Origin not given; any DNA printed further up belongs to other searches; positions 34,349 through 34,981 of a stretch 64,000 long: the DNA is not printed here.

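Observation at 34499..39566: A four-member paralog family of ~90-110 aa proteins (P1-P4) that I cannot place in any known family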

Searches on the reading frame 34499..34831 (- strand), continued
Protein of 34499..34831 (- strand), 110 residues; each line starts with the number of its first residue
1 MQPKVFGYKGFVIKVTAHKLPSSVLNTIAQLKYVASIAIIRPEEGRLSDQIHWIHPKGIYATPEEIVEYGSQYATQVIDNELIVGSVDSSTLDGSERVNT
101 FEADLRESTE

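Call 72: find_encoding_contigs(protein=P0001, flank=10000, max_places=2)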
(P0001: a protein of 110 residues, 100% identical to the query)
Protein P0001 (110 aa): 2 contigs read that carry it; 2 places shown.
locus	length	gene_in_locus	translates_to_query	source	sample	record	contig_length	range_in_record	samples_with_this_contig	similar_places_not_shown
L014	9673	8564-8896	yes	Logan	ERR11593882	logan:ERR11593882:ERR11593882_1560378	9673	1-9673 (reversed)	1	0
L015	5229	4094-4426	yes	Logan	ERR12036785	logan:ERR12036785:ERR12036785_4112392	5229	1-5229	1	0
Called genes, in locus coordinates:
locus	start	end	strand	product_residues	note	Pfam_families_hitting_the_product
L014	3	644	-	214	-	?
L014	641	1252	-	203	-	-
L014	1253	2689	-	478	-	PF00672:HAMP (faint), PF00512:HisKA, PF02518:HATPase_c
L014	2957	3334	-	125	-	PF13499:EF-hand_7 (faint), PF00036:EF-hand_1 (faint), PF13405:EF-hand_6 (faint)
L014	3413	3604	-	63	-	-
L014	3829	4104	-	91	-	-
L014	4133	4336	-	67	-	-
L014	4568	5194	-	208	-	PF13103:TonB_2, PF03544:TonB_C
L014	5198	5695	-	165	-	PF02472:ExbD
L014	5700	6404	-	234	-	PF01618:MotA_ExbB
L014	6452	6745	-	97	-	-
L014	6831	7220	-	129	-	-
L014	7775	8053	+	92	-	-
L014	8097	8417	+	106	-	PF04972:BON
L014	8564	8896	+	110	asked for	-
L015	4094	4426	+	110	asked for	-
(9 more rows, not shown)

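Call 90: search_dna_similar(query=window:34499-34831:-, collection=plasmids, mode=protein, max_evalue=10, max_rows=15)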
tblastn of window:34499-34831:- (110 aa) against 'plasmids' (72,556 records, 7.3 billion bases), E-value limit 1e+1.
Records with a match: 2; places in all: 2; records where one place covers at least 80% of the query: 0.
Best place of each record, by identity: <60% 2.
By first word of the organism name: Streptomyces 2.
By predicted mobility (MOB-suite, as given by PLSDB): non-mobilizable 2.
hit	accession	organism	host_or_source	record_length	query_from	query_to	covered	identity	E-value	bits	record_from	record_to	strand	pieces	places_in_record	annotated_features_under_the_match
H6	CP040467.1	Streptomyces albidoflavus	Lolium arundinaceum,seeds,seed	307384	45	79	32%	42.9%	7e+0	33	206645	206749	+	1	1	none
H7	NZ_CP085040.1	Streptomyces sp. WA1-19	Periplaneta americana,cell ...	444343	45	79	32%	42.9%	7e+0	33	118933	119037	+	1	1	FAD-dependent oxidoreductase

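Call 91: search_dna_similar(query=window:34499-34831:-, collection=phages, mode=protein, max_evalue=10, max_rows=15)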
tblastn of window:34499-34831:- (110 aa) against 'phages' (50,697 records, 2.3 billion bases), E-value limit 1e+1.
Records with a match: 1; places in all: 1; records where one place covers at least 80% of the query: 0.
Best place of each record, by identity: <60% 1.
By first word of the organism name: Mycobacterium 1.
By host as written in the record: Mycobacterium smegmatis mc2 155 1.
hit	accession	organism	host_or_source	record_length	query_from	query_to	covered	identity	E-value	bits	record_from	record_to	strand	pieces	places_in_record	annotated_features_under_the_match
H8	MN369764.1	Mycobacterium phage Rahalelujah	Mycobacterium smegmatis mc2 155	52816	7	82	69%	24.7%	5e+0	32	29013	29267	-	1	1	44: DNA polymerase I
